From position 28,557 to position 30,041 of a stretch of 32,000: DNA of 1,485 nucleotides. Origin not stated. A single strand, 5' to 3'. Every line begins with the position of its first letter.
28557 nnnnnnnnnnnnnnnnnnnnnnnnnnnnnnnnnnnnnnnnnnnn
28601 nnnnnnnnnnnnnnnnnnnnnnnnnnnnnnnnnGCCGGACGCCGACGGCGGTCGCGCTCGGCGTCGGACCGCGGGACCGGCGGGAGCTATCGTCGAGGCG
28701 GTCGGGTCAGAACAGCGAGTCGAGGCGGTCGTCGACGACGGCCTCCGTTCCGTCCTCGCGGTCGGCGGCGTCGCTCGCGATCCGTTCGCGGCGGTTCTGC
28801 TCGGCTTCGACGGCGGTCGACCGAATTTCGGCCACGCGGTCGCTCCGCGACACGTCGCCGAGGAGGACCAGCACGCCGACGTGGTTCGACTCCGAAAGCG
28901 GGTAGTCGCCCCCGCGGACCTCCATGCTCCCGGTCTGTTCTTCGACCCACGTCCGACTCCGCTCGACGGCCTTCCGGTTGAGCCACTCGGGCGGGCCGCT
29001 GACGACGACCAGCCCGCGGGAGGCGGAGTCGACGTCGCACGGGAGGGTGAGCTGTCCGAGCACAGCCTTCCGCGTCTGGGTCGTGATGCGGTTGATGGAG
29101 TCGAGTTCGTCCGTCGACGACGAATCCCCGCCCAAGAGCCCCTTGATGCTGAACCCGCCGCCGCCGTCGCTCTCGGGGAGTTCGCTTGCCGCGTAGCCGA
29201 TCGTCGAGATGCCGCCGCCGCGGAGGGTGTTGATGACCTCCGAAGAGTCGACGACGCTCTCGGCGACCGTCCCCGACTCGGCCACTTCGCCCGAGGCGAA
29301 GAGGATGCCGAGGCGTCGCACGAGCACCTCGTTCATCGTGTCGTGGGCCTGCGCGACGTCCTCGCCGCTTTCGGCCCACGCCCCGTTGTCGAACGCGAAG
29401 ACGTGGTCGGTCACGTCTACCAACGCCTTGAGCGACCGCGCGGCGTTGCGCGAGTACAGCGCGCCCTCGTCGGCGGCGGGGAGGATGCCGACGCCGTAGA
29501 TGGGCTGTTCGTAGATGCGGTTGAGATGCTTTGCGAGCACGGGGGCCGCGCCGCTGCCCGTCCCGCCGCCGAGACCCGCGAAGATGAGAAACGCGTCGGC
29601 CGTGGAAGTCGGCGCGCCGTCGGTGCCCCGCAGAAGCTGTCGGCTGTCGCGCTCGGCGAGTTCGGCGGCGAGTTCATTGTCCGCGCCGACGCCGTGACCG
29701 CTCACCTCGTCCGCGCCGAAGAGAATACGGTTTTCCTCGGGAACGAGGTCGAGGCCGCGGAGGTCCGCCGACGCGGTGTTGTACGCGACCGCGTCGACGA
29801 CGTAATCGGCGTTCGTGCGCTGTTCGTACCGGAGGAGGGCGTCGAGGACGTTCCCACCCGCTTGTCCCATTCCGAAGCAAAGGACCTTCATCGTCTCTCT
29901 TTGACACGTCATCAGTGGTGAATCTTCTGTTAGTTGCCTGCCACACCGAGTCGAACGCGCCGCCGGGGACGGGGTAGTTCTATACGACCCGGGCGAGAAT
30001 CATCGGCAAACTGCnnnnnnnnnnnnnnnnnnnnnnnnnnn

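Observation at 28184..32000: Tubulin-like CetZ and actin-like volactin genes 0.7 kb apart, embedded with three uncharacterised partners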

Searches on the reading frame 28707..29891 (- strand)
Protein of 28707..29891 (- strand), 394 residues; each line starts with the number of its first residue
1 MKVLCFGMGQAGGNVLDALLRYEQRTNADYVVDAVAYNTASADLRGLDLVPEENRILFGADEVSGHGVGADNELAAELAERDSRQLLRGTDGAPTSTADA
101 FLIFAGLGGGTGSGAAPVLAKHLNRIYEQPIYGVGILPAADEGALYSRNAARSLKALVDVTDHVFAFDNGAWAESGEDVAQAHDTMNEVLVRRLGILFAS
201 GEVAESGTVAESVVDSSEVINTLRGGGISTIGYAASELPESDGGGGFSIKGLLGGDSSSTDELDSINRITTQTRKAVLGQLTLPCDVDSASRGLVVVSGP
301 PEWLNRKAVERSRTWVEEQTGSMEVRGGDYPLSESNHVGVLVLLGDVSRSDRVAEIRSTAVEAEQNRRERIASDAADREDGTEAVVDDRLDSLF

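Call 4: search_protein_families(library=pfam, proteins=[window:28707-29891:-], max_evalue=0.1)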
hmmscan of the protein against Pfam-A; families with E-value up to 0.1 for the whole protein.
window:28707-29891:- (394 aa): 3 families
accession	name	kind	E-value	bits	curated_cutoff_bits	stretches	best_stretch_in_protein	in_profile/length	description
PF21011.2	CetZ_C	-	1.1e-70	237.2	21.6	1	176-362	1-180/180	Tubulin-like CetZ, C-terminal domain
PF00091.31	Tubulin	-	5.7e-30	105.4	33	1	3-174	2-187/190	Tubulin/FtsZ family, GTPase domain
PF13809.12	Tubulin_2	-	0.0031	17.3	27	1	100-159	163-233/356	Tubulin like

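Call 5: search_protein_families(library=ncbifam, proteins=[window:28707-29891:-], max_evalue=0.1)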
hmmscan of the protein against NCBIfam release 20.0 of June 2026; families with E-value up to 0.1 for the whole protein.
window:28707-29891:- (394 aa): 1 family
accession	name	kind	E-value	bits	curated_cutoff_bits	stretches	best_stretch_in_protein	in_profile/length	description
TIGR00065.1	ftsZ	equivalog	7.2e-22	78.2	295.2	1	2-192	19-197/353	cell division protein FtsZ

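Call 30: find_homologous_proteins(query=window:28707-29891:-, max_evalue=1e-20)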
Query window:28707-29891:- (394 aa): 3737 proteins with E <= 1e-20 among 8000 candidates; the best 120 are listed.
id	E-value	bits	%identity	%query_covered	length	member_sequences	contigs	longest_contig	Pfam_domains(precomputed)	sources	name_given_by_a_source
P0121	6.0e-245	830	99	100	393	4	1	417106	PF21011.3,PF00091.32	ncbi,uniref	ncbi:tubulin/FtsZ family protein [Haloferax volcanii]|uniref:tubulin/FtsZ family protein n=1 Tax=Hal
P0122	1.2e-226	770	91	100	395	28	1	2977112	PF21011.3,PF00091.32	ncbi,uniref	ncbi:tubulin/FtsZ family protein [Haloferax prahovense]|uniref:tubulin/FtsZ family protein n=1 Tax=H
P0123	5.5e-207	705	82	100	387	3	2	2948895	PF21011.3,PF00091.32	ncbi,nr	ncbi:cell division protein ftsZ [Haloferax mediterranei ATCC 33500]|nr:tubulin/FtsZ family protein [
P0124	1.8e-206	704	83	100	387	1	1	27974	PF21011.3,PF00091.32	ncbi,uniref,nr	ncbi:cell division protein ftsZ [Haloferax mucosum ATCC BAA-1512]|uniref:Tubulin-like protein CetZ n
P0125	1.4e-136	474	63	90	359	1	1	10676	PF21011.3,PF00091.32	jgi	jgi:cell division GTPase FtsZ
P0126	8.8e-134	465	55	100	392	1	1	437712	PF21011.3,PF00091.32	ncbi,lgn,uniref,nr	ncbi:Cell division GTPase FtsZ [Halogranum gelatinilyticum]|uniref:Tubulin-like protein CetZ n=1 Tax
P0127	1.3e-132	461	62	91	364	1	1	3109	PF21011.3,PF00091.32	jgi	jgi:cell division GTPase FtsZ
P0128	6.6e-129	449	54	99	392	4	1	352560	PF21011.3,PF00091.32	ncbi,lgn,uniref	ncbi:tubulin/FtsZ family protein [Halogeometricum borinquense]|uniref:tubulin/FtsZ family protein n=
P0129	1.0e-127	445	56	100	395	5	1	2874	PF21011.3,PF00091.32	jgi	-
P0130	1.5e-127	444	54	100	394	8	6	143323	PF21011.3,PF00091.32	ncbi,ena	-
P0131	6.5e-127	442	53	100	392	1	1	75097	PF21011.3,PF00091.32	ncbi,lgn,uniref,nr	ncbi:Cell division GTPase FtsZ [Natronoarchaeum philippinense]|uniref:Tubulin-like protein CetZ n=1 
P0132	9.8e-127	441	55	100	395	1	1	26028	PF21011.3,PF00091.32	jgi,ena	-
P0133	1.1e-126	441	55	93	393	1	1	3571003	PF21011.3,PF00091.32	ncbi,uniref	ncbi:tubulin/FtsZ family protein [Halorientalis pallida]|uniref:tubulin/FtsZ family protein n=1 Tax=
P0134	1.3e-126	441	55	93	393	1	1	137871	PF21011.3,PF00091.32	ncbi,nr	ncbi:cell division protein [Halobacteriales archaeon QS_1_68_17]|nr:MAG: cell division protein [Halo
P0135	1.6e-126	441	53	100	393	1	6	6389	PF21011.3,PF00091.32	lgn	-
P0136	2.0e-126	440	56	93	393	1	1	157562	PF21011.3,PF00091.32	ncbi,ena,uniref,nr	ncbi:tubulin/FtsZ family protein [Halorientalis sp.]|uniref:tubulin/FtsZ family protein n=1 Tax=Halo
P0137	2.1e-126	440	55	93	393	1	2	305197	PF21011.3,PF00091.32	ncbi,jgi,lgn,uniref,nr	ncbi:tubulin/FtsZ family protein [Halorientalis regularis]|jgi:cell division GTPase FtsZ|uniref:Tubu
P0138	2.2e-126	440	53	98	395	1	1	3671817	PF21011.3,PF00091.32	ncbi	ncbi:tubulin/FtsZ family protein [Halobacteriaceae archaeon GCM10025711]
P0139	2.5e-126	440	53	100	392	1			PF21011.3,PF00091.32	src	-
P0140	2.6e-126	440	55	93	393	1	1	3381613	PF21011.3,PF00091.32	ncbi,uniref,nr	ncbi:cell division protein [Halorientalis sp. IM1011]|uniref:tubulin/FtsZ family protein n=1 Tax=Hal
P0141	2.8e-126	440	55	93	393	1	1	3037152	PF21011.3,PF00091.32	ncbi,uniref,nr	ncbi:tubulin/FtsZ family protein [Halorussus salilacus]|uniref:tubulin/FtsZ family protein n=1 Tax=H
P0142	3.2e-126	440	53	100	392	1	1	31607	PF21011.3,PF00091.32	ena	-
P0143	3.4e-126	440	53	100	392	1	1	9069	PF21011.3,PF00091.32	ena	-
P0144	4.3e-126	439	52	100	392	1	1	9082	PF21011.3,PF00091.32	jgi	-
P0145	4.3e-126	439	52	100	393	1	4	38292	PF21011.3,PF00091.32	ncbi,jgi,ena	-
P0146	4.5e-126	439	53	100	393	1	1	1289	PF21011.3,PF00091.32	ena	-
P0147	4.6e-126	439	52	100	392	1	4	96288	PF21011.3,PF00091.32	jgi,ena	-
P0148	5.9e-126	439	54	100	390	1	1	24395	PF21011.3,PF00091.32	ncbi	-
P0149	7.1e-126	439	53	100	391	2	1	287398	PF21011.3,PF00091.32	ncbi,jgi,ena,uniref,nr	ncbi:tubulin/FtsZ family protein [Natronoarchaeum rubrum]|uniref:tubulin/FtsZ family protein n=1 Tax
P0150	8.5e-126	438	55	93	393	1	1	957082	PF21011.3,PF00091.32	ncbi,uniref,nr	ncbi:tubulin/FtsZ family protein [Halorientalis pallida]|uniref:Tubulin-like protein CetZ n=1 Tax=Ha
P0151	8.8e-126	438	55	93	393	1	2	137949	PF21011.3,PF00091.32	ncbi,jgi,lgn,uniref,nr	ncbi:Cell division GTPase FtsZ [Halorientalis persicus]|jgi:cell division GTPase FtsZ|uniref:Tubulin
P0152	1.5e-125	437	53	100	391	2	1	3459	PF21011.3,PF00091.32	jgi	jgi:cell division GTPase FtsZ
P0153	1.6e-125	437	55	93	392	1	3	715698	PF21011.3,PF00091.32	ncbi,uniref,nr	ncbi:tubulin/FtsZ family protein [Halorientalis brevis]|uniref:Tubulin-like protein CetZ n=1 Tax=Hal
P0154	1.7e-125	437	53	100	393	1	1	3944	PF21011.3,PF00091.32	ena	-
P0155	1.7e-125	437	53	100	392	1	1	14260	PF21011.3,PF00091.32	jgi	jgi:cell division GTPase FtsZ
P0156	2.0e-125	437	55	93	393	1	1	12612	PF21011.3,PF00091.32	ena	-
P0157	2.1e-125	437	54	93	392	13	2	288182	PF21011.3,PF00091.32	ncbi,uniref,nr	ncbi:tubulin/FtsZ family protein [Halorussus marinus]|uniref:tubulin/FtsZ family protein n=1 Tax=Hal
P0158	2.2e-125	437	52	100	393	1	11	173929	PF21011.3,PF00091.32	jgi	jgi:cell division GTPase FtsZ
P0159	2.2e-125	437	52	100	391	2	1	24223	PF21011.3,PF00091.32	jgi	-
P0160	2.3e-125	437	52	100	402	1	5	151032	PF21011.3,PF00091.32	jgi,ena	-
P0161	3.1e-125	436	55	95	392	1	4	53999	PF21011.3,PF00091.32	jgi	jgi:cell division GTPase FtsZ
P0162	3.2e-125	436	55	93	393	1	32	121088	PF21011.3,PF00091.32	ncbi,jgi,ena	jgi:cell division GTPase FtsZ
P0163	3.5e-125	436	55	92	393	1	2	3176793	PF21011.3,PF00091.32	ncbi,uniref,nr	ncbi:tubulin/FtsZ family protein [Halospeciosus flavus]|uniref:Tubulin-like protein CetZ n=1 Tax=Hal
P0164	3.6e-125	436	54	93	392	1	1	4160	PF21011.3,PF00091.32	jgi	-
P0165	3.7e-125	436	52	100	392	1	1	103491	PF21011.3,PF00091.32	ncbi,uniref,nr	ncbi:tubulin/FtsZ family protein [Natranaeroarchaeum aerophilus]|uniref:Tubulin-like protein CetZ n=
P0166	3.8e-125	436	53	100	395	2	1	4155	PF21011.3,PF00091.32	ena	-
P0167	4.1e-125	436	52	100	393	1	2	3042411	PF21011.3,PF00091.32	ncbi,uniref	ncbi:tubulin/FtsZ family protein [Natronoarchaeum sp. GCM10025703]|uniref:tubulin/FtsZ family protei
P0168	4.6e-125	436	53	100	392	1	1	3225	PF21011.3,PF00091.32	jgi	-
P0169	4.8e-125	436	53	100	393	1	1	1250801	PF21011.3,PF00091.32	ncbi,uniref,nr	ncbi:tubulin/FtsZ family protein [Halocalculus aciditolerans]|uniref:Tubulin-like protein CetZ n=1 T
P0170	4.9e-125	436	55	93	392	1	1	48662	PF21011.3,PF00091.32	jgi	jgi:cell division GTPase FtsZ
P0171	6.0e-125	435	52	100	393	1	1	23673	PF21011.3,PF00091.32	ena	-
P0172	6.4e-125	435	55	93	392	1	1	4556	PF21011.3,PF00091.32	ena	-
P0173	7.0e-125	435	56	100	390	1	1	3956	PF21011.3,PF00091.32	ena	-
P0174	7.2e-125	435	52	100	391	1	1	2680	PF21011.3,PF00091.32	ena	-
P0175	7.8e-125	435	53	100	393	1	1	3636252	PF21011.3,PF00091.32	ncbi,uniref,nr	ncbi:tubulin/FtsZ family protein [Halorussus halophilus]|uniref:tubulin/FtsZ family protein n=1 Tax=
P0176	8.0e-125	435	53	100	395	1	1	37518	PF21011.3,PF00091.32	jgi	jgi:cell division GTPase FtsZ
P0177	8.7e-125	435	54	100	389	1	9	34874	PF21011.3,PF00091.32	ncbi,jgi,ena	-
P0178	9.9e-125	435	55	93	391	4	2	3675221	PF21011.3,PF00091.32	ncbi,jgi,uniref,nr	ncbi:tubulin/FtsZ family protein [Halorientalis marina]|jgi:cell division GTPase FtsZ|uniref:tubulin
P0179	1.1e-124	435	53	100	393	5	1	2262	PF21011.3,PF00091.32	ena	-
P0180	1.1e-124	435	54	94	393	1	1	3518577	PF21011.3,PF00091.32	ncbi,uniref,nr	ncbi:tubulin/FtsZ family protein [Halomicrobium salinisoli]|uniref:tubulin/FtsZ family protein n=1 T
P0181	1.1e-124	435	52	100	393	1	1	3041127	PF21011.3,PF00091.32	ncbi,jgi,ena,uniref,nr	ncbi:tubulin/FtsZ family protein [Natranaeroarchaeum sulfidigenes]|uniref:Tubulin-like protein CetZ 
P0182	1.2e-124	435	52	100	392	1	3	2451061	PF21011.3,PF00091.32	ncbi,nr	ncbi:tubulin/FtsZ family protein [Halosegnis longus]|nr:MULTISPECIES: tubulin/FtsZ family protein [H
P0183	1.2e-124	434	53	100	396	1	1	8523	PF21011.3,PF00091.32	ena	-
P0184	1.3e-124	434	53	100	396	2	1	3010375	PF21011.3,PF00091.32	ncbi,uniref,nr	ncbi:tubulin/FtsZ family protein [Haloplanus halophilus]|uniref:tubulin/FtsZ family protein n=1 Tax=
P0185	1.3e-124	434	53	100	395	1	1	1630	PF21011.3,PF00091.32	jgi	jgi:cell division GTPase FtsZ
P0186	1.4e-124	434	53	100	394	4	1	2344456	PF21011.3,PF00091.32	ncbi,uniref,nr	ncbi:tubulin/FtsZ family protein [Salarchaeum sp. JOR-1]|uniref:tubulin/FtsZ family protein n=1 Tax=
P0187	1.4e-124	434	54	94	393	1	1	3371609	PF21011.3,PF00091.32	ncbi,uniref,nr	ncbi:tubulin/FtsZ family protein [Halomicrobium salinisoli]|uniref:tubulin/FtsZ family protein n=1 T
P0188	1.5e-124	434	53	100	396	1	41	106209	PF21011.3,PF00091.32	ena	-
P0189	1.5e-124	434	53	100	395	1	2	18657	PF21011.3,PF00091.32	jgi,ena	-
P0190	1.5e-124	434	53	100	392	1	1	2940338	PF21011.3,PF00091.32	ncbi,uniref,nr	ncbi:tubulin/FtsZ family protein [Halapricum desulfuricans]|uniref:Tubulin-like protein CetZ n=1 Tax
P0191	1.6e-124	434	53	100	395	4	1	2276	PF21011.3,PF00091.32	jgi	jgi:cell division GTPase FtsZ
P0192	1.8e-124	434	50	100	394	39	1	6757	PF21011.3,PF00091.32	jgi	jgi:cell division GTPase FtsZ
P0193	1.9e-124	434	54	93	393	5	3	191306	PF21011.3,PF00091.32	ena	-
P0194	1.9e-124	434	54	93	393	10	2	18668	PF21011.3,PF00091.32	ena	-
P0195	2.1e-124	434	54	93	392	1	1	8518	PF21011.3,PF00091.32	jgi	-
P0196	2.1e-124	434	55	93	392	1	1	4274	PF21011.3,PF00091.32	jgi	jgi:cell division GTPase FtsZ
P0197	2.2e-124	434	55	93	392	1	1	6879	PF21011.3,PF00091.32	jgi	jgi:cell division GTPase FtsZ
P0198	2.2e-124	434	53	100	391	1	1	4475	PF21011.3,PF00091.32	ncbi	ncbi:MAG: tubulin/FtsZ family protein [Halobacteriaceae archaeon]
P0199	2.3e-124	434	53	100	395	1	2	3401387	PF21011.3,PF00091.32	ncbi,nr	ncbi:tubulin/FtsZ family protein [Haloplanus rubicundus]|nr:tubulin/FtsZ family protein [Haloplanus 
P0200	2.6e-124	433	53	93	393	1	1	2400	PF21011.3,PF00091.32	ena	-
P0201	2.7e-124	433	53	100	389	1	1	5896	PF21011.3,PF00091.32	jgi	jgi:cell division GTPase FtsZ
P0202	2.7e-124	433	53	100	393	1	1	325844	PF21011.3,PF00091.32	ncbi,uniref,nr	ncbi:tubulin/FtsZ family protein [Halorhabdus salina]|uniref:tubulin/FtsZ family protein n=1 Tax=Hal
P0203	2.8e-124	433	53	100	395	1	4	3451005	PF21011.3,PF00091.32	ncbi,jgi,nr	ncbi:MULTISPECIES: tubulin/FtsZ family protein [Haloplanus]|jgi:cell division GTPase FtsZ|nr:MULTISP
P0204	2.8e-124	433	55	93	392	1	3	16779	PF21011.3,PF00091.32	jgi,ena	jgi:cell division GTPase FtsZ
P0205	2.8e-124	433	54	94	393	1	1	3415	PF21011.3,PF00091.32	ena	-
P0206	3.0e-124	433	53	100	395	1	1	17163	PF21011.3,PF00091.32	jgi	jgi:cell division GTPase FtsZ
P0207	3.0e-124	433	53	100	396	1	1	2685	PF21011.3,PF00091.32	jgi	jgi:cell division GTPase FtsZ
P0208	3.0e-124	433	53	100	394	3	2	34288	PF21011.3,PF00091.32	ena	-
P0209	3.1e-124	433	52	100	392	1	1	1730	PF21011.3,PF00091.32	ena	-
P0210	3.3e-124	433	52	100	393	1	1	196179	PF21011.3,PF00091.32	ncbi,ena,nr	ncbi:cell division protein [Halobacteriales archaeon QS_6_71_20]|nr:MAG: cell division protein [Halo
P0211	3.4e-124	433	54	100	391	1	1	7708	PF21011.3,PF00091.32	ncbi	ncbi:MAG: tubulin/FtsZ family protein [Halodesulfurarchaeum sp.]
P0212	3.7e-124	433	52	100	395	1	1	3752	PF21011.3,PF00091.32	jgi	jgi:cell division GTPase FtsZ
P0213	3.7e-124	433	53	100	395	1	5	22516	PF21011.3,PF00091.32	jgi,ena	-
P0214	4.0e-124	433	52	100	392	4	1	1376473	PF21011.3,PF00091.32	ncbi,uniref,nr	ncbi:cell division protein [Halostella sp. JP-L12]|uniref:tubulin/FtsZ family protein n=1 Tax=Halost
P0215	4.0e-124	433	52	100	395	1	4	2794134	PF21011.3,PF00091.32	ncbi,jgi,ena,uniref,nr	ncbi:tubulin/FtsZ family protein [Haloplanus ruber]|uniref:Tubulin-like protein CetZ n=1 Tax=Halopla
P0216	4.1e-124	433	54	93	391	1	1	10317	PF21011.3,PF00091.32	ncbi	ncbi:MAG: tubulin/FtsZ family protein [Halococcoides sp.]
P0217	4.3e-124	433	52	100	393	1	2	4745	PF21011.3,PF00091.32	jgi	jgi:cell division GTPase FtsZ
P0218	4.5e-124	433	54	93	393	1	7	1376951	PF21011.3,PF00091.32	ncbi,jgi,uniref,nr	ncbi:tubulin/FtsZ family protein [Halobacterium rubrum]|jgi:cell division GTPase FtsZ|uniref:tubulin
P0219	4.6e-124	433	52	100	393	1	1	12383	PF21011.3,PF00091.32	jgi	-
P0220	4.7e-124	433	53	100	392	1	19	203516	PF21011.3,PF00091.32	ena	-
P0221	4.8e-124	433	53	100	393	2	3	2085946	PF21011.3,PF00091.32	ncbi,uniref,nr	ncbi:cell division GTPase FtsZ [Halodesulfurarchaeum formicicum]|uniref:Tubulin-like protein CetZ n=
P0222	4.9e-124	432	53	100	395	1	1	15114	PF21011.3,PF00091.32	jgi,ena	jgi:cell division GTPase FtsZ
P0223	5.1e-124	432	51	100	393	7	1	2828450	PF21011.3,PF00091.32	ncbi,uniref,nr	ncbi:tubulin/FtsZ family protein [Halobaculum halobium]|uniref:Tubulin-like protein CetZ n=1 Tax=Hal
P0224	5.4e-124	432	52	100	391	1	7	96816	PF21011.3,PF00091.32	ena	-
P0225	5.5e-124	432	54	93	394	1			PF21011.3,PF00091.32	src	-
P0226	5.5e-124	432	52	100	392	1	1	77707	PF21011.3,PF00091.32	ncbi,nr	ncbi:MAG: tubulin/FtsZ family protein [Halobacteriales archaeon]|nr:tubulin/FtsZ family protein [Hal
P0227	6.5e-124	432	55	93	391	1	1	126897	PF21011.3,PF00091.32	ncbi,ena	-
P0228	7.1e-124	432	50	100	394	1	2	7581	PF21011.3,PF00091.32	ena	-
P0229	7.1e-124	432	53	100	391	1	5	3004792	PF21011.3,PF00091.32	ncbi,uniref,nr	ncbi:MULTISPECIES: tubulin/FtsZ family protein [unclassified Haladaptatus]|uniref:tubulin/FtsZ famil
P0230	7.3e-124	432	52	100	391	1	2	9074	PF21011.3,PF00091.32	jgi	-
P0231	7.5e-124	432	53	100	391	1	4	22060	PF21011.3,PF00091.32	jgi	jgi:cell division GTPase FtsZ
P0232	7.6e-124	432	53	100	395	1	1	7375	PF21011.3,PF00091.32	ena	-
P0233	7.7e-124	432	53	100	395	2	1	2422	PF21011.3,PF00091.32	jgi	jgi:cell division GTPase FtsZ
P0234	7.9e-124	432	54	93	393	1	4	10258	PF21011.3,PF00091.32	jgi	jgi:cell division GTPase FtsZ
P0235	8.4e-124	432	52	100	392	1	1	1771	PF21011.3,PF00091.32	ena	-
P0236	8.4e-124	432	53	100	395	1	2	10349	PF21011.3,PF00091.32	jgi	-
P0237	8.5e-124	432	52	100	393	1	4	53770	PF21011.3,PF00091.32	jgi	-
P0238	8.9e-124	432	53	100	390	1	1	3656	PF21011.3,PF00091.32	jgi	jgi:cell division GTPase FtsZ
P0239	9.0e-124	432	52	100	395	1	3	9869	PF21011.3,PF00091.32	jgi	jgi:cell division GTPase FtsZ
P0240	9.8e-124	431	52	100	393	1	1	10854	PF21011.3,PF00091.32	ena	-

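Call 31: find_encoding_contigs(protein=P0125, flank=8000, max_places=2)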
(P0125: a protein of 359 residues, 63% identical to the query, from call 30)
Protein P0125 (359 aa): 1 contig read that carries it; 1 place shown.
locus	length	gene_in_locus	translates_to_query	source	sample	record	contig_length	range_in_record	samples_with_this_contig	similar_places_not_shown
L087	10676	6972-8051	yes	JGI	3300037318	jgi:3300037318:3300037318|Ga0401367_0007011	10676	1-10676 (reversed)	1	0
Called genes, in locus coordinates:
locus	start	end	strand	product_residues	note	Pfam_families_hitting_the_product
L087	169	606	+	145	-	PF07790:Pilin_N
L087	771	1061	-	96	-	-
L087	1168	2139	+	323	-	PF00493:MCM (weak), PF20030:bpMoxR, PF07726:AAA_3, PF07728:AAA_5, PF17863:AAA_lid_2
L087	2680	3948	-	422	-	PF00483:NTP_transferase, PF12804:NTP_transf_3, PF00132:Hexapep (weak), PF25084:LbH_EIF2B, PF00132:Hexapep (weak), PF25087:GMPPB_C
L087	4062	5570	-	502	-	PF26272:DUF8073_N, PF26271:DUF8073_M, PF26270:DUF8073_C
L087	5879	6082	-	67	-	-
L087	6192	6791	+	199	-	-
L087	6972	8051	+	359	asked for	PF00091:Tubulin, PF21011:CetZ_C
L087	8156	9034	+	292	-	PF03009:GDPD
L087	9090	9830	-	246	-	PF00005:ABC_tran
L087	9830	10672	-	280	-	PF00528:BPD_transp_1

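Call 32: find_encoding_contigs(protein=P0126, flank=8000, max_places=2)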
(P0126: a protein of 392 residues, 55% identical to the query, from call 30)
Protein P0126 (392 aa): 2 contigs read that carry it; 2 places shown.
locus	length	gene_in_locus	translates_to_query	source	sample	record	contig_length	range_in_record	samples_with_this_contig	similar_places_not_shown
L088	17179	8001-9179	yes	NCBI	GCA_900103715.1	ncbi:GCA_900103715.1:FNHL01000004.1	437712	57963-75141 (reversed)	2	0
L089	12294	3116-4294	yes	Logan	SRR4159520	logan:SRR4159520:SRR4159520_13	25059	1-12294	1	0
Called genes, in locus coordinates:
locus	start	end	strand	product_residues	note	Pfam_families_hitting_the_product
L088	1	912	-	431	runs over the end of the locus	PF03721:UDPG_MGDP_dh_N, PF00984:UDPG_MGDP_dh, PF03720:UDPG_MGDP_dh_C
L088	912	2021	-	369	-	PF02350:Epimerase_2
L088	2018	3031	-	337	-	PF00535:Glycos_transf_2, PF13641:Glyco_tranf_2_3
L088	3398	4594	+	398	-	PF00483:NTP_transferase, PF12804:NTP_transf_3, PF25084:LbH_EIF2B, PF00132:Hexapep, PF14602:Hexapep_2 (weak), PF25087:GMPPB_C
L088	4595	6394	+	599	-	PF13522:GATase_6, PF13537:GATase_7, PF01380:SIS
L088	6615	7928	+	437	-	PF02878:PGM_PMM_I, PF02879:PGM_PMM_II, PF02880:PGM_PMM_III, PF00408:PGM_PMM_IV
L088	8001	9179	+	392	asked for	PF00091:Tubulin, PF21011:CetZ_C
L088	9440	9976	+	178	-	PF04307:YdjM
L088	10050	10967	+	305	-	PF01073:3Beta_HSD, PF01370:Epimerase, PF02719:Polysacc_synt_2, PF04321:RmlD_sub_bind, PF16363:GDP_Man_Dehyd, PF07993:NAD_binding_4 (weak)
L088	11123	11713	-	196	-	-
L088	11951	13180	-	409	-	PF12704:MacB_PCD, PF02687:FtsX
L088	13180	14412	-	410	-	PF02687:FtsX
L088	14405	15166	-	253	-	PF00005:ABC_tran, PF13304:AAA_21 (faint)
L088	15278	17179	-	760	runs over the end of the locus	PF07705:CARDB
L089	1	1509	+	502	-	?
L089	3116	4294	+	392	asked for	PF00091:Tubulin, PF21011:CetZ_C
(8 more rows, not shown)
